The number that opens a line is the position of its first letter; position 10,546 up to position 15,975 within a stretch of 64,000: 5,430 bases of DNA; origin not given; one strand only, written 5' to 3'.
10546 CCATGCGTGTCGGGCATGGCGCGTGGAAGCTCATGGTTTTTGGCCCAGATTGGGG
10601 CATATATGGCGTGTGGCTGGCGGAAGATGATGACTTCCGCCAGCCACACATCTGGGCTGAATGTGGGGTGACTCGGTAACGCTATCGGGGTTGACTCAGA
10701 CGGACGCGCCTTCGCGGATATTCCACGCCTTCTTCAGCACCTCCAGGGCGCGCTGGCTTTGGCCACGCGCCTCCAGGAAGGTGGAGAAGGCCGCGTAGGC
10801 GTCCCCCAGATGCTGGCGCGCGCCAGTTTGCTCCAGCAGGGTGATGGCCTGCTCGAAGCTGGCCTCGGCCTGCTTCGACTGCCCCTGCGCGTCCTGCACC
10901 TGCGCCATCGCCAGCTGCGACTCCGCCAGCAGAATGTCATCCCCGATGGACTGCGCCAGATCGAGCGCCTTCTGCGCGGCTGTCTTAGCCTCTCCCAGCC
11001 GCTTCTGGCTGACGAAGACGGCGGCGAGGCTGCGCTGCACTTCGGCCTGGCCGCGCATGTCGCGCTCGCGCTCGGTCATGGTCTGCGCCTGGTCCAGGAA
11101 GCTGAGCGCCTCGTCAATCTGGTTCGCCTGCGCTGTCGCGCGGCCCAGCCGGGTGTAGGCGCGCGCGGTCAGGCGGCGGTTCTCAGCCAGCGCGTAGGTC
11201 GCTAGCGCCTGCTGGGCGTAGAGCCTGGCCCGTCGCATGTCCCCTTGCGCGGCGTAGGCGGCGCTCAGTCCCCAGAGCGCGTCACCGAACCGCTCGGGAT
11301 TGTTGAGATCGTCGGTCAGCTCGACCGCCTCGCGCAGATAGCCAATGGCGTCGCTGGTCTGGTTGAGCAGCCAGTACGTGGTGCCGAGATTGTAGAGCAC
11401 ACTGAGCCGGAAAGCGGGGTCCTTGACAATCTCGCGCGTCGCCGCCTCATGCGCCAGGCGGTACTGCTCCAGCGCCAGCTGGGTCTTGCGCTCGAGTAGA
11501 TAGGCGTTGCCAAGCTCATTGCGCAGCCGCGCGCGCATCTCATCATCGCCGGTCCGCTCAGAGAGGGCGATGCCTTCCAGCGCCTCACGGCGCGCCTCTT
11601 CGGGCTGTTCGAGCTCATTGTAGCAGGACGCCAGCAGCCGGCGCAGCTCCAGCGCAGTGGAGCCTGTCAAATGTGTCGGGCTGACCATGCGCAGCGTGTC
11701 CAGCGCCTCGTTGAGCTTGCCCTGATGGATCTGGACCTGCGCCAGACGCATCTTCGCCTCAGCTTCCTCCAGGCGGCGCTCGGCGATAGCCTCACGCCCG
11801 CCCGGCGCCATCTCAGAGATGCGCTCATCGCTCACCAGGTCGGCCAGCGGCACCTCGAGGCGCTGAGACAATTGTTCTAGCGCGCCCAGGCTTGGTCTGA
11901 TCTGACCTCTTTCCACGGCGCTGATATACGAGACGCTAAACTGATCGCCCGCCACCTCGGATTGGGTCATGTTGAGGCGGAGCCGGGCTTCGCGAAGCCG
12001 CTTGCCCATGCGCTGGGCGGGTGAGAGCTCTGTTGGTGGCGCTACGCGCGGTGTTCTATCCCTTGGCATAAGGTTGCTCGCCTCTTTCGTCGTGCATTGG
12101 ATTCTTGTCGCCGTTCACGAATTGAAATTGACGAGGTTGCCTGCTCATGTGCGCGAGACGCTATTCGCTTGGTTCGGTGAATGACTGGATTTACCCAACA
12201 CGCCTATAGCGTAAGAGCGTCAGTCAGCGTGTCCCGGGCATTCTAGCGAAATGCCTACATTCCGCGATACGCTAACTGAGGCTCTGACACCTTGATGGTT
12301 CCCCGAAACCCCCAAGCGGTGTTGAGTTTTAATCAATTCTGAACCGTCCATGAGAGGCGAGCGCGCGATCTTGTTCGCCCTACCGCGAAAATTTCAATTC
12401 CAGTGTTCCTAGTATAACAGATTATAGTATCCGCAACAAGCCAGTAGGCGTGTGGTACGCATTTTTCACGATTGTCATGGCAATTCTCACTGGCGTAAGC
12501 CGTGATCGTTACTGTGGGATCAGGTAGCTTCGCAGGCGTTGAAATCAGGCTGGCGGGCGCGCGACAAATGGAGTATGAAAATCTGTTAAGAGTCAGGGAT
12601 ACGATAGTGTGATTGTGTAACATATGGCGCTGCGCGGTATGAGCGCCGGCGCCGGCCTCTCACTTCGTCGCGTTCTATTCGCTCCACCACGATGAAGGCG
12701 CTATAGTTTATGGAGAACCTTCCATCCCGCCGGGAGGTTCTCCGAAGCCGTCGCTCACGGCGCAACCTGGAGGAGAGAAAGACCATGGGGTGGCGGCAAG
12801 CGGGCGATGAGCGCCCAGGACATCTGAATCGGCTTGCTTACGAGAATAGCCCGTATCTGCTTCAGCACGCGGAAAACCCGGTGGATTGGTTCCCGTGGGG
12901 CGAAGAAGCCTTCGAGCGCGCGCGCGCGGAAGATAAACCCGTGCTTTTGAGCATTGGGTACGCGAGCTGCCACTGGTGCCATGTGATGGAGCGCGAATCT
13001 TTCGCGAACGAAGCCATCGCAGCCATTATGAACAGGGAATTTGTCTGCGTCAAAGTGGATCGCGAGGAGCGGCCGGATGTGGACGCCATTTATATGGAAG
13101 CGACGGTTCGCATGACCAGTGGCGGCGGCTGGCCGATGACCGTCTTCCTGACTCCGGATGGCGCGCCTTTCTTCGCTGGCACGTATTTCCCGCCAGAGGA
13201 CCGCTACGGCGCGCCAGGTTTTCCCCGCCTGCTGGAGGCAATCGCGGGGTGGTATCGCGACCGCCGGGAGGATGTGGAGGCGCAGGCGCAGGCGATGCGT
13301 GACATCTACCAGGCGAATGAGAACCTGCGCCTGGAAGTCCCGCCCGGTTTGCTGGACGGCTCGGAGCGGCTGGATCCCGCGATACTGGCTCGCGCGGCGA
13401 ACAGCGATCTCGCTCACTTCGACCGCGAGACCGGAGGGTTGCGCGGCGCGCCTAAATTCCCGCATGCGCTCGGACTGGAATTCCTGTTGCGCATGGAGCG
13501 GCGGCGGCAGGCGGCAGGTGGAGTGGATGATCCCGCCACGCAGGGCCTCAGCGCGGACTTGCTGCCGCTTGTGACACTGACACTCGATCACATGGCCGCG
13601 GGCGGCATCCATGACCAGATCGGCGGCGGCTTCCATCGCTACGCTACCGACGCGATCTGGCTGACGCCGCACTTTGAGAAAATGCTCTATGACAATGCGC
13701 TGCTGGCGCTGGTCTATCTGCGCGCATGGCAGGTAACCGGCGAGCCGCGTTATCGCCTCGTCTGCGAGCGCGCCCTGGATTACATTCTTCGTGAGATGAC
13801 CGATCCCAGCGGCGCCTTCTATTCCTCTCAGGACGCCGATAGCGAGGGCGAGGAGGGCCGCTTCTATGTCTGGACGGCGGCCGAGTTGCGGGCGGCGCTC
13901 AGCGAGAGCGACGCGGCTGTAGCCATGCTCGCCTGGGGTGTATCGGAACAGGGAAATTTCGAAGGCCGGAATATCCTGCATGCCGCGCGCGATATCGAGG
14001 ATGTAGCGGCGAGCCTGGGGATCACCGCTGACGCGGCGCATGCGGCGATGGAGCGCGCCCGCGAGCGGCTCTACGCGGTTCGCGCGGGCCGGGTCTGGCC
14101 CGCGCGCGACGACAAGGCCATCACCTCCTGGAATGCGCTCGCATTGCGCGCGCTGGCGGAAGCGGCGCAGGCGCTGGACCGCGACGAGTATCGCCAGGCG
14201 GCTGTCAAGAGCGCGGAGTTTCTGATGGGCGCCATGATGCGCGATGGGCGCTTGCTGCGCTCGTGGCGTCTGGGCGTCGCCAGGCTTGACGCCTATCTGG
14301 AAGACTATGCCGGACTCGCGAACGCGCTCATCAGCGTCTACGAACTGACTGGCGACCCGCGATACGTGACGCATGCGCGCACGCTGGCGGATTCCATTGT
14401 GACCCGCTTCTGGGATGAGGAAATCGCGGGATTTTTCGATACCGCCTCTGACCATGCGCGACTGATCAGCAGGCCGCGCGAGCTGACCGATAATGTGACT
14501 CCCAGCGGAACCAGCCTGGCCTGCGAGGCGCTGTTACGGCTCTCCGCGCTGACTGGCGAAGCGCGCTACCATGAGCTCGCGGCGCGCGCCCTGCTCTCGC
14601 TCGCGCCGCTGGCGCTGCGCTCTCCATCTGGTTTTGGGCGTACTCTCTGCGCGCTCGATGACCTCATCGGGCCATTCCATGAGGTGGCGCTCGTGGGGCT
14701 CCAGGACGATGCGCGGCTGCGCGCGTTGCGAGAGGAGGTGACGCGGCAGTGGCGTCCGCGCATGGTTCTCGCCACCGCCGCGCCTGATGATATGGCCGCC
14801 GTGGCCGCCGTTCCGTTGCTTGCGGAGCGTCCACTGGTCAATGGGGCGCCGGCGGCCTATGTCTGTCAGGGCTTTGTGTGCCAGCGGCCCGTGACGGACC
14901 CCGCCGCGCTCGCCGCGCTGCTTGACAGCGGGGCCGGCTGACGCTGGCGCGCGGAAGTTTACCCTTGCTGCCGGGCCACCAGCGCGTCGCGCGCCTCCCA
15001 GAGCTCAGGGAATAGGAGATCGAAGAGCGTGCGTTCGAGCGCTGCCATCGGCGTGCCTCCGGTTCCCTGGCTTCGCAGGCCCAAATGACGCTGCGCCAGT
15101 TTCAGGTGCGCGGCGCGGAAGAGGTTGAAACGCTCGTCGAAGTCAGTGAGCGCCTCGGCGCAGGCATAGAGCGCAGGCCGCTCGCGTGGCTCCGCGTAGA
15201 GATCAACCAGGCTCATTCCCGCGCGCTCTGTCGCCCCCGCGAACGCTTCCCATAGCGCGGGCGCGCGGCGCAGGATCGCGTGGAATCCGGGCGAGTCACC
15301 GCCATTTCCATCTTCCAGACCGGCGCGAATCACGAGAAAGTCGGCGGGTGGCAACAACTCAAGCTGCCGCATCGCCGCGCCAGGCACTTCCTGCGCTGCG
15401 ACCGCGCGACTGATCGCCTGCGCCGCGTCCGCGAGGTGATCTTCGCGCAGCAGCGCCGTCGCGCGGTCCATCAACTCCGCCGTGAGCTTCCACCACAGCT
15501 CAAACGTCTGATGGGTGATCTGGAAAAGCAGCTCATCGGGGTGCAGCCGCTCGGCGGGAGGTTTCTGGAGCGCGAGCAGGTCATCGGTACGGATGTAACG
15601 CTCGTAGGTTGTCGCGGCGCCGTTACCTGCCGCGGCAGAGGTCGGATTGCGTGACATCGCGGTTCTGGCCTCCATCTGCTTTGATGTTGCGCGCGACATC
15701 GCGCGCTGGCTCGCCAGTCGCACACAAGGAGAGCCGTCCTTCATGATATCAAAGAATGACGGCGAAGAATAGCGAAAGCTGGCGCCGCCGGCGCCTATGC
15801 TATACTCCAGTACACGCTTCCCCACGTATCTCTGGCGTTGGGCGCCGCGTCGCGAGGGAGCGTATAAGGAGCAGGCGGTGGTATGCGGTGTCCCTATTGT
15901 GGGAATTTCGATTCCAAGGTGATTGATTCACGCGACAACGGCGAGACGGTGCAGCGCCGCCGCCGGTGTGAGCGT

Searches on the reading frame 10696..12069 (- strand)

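Call 60: search_protein_families(library=pfam, proteins=[window:10696-12069:-], max_evalue=0.0001)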
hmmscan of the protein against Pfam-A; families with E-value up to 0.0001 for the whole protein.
window:10696-12069:- (457 aa): 15 families
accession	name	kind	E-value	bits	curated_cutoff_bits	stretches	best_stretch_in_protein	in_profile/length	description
PF13424.12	TPR_12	-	5.7e-30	103.8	30.1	3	342-414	3-77/77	Tetratricopeptide repeat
PF00515.34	TPR_1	-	9.2e-18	63.7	27.8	0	224-251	3-30/34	Tetratricopeptide repeat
PF17874.7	TPR_MalT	-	1.7e-16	60.8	45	2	217-373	35-192/336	MalT-like TPR region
PF07719.23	TPR_2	-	2.2e-16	59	27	0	224-253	3-32/34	Tetratricopeptide repeat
PF13181.12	TPR_8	-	1.2e-15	56.7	25.7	0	223-252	2-31/34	Tetratricopeptide repeat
PF13560.12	HTH_31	-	1.2e-09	38.8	27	1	21-77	2-60/64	Helix-turn-helix domain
PF01381.28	HTH_3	-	2.8e-09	37.3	23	1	25-78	1-55/55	Helix-turn-helix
PF13428.12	TPR_14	-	1.4e-08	35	23.5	0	383-416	2-36/44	Tetratricopeptide repeat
PF13176.12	TPR_7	-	2e-08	34.1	27.9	0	225-259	2-36/36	Tetratricopeptide repeat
PF13432.12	TPR_16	-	7.5e-08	33.1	32.7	0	226-292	1-61/65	Tetratricopeptide repeat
PF14559.12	TPR_19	-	1.3e-07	32.3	25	0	102-132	24-54/68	Tetratricopeptide repeat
PF13374.12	TPR_10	-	2.4e-07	31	27.5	0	222-252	2-32/42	Tetratricopeptide repeat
PF12895.13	ANAPC3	-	4.8e-07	30.4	27.2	0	101-160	21-76/82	Anaphase-promoting complex, cyclosome, subunit 3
PF24885.1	TPR_NPHP3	-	6.4e-06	26.2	100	0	324-420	78-179/239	Nephrocystin-3 TPR domain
PF13174.12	TPR_6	-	6.5e-06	26.9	26.3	0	224-250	2-28/33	Tetratricopeptide repeat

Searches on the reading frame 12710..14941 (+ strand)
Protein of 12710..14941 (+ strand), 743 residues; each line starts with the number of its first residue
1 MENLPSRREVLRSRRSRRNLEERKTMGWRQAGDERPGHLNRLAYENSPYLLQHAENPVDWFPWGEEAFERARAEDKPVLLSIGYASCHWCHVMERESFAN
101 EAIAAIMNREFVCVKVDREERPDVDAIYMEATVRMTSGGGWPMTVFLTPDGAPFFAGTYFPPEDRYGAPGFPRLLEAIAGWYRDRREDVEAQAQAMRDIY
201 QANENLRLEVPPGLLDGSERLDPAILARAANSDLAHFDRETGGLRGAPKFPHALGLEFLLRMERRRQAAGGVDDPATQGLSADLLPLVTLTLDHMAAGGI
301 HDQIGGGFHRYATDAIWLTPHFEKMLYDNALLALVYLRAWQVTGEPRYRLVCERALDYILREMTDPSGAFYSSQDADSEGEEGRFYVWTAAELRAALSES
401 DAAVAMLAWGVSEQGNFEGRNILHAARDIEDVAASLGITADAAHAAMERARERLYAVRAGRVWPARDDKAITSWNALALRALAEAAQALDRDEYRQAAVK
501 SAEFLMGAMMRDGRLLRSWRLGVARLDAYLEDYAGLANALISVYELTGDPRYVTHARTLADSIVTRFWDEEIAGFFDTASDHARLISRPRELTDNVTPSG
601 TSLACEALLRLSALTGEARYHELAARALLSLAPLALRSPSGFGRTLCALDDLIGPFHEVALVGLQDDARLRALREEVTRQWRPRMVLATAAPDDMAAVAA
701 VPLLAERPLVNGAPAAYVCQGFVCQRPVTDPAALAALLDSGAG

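Call 60: search_protein_families(library=pfam, proteins=[window:12710-14941:+], max_evalue=0.0001)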
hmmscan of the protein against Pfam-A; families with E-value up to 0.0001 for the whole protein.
window:12710-14941:+ (743 aa): 5 families
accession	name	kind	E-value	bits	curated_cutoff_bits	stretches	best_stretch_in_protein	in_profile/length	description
PF03190.21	Thioredox_DsbH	-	3.4e-76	255.2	27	1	40-197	2-159/163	Protein of unknown function, DUF255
PF13899.12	Thioredoxin_7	-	5.7e-13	49.2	27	1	59-149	1-83/83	Thioredoxin-like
PF07470.19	Glyco_hydro_88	-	3.1e-06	26.8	26.6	0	475-566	31-109/352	Glycosyl Hydrolase Family 88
PF01532.26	Glyco_hydro_47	-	7.3e-06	25.7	22.9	1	539-630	86-178/455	Glycosyl hydrolase family 47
PF07944.18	Beta-AFase-like_GH127_cat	-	3.2e-05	23.5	24.9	0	529-566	173-210/376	Beta-L-arabinofuranosidase, GH127 catalytic domain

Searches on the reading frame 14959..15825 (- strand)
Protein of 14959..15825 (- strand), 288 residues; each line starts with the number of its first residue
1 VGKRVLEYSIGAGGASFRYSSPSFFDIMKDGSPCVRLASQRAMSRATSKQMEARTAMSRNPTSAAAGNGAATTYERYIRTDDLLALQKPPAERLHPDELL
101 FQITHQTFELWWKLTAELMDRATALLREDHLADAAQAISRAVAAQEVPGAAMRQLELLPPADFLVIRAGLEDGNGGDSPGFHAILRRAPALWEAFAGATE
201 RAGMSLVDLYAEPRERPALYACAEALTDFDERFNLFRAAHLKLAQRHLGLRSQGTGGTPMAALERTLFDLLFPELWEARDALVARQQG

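Call 60: search_protein_families(library=pfam, proteins=[window:14959-15825:-], max_evalue=0.0001)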
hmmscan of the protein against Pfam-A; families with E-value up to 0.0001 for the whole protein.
window:14959-15825:- (288 aa): 1 family
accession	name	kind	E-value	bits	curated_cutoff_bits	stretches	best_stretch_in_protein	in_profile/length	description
PF03301.18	Trp_dioxygenase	-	2e-24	87.1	34.9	2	67-181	10-132/346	Tryptophan 2,3-dioxygenase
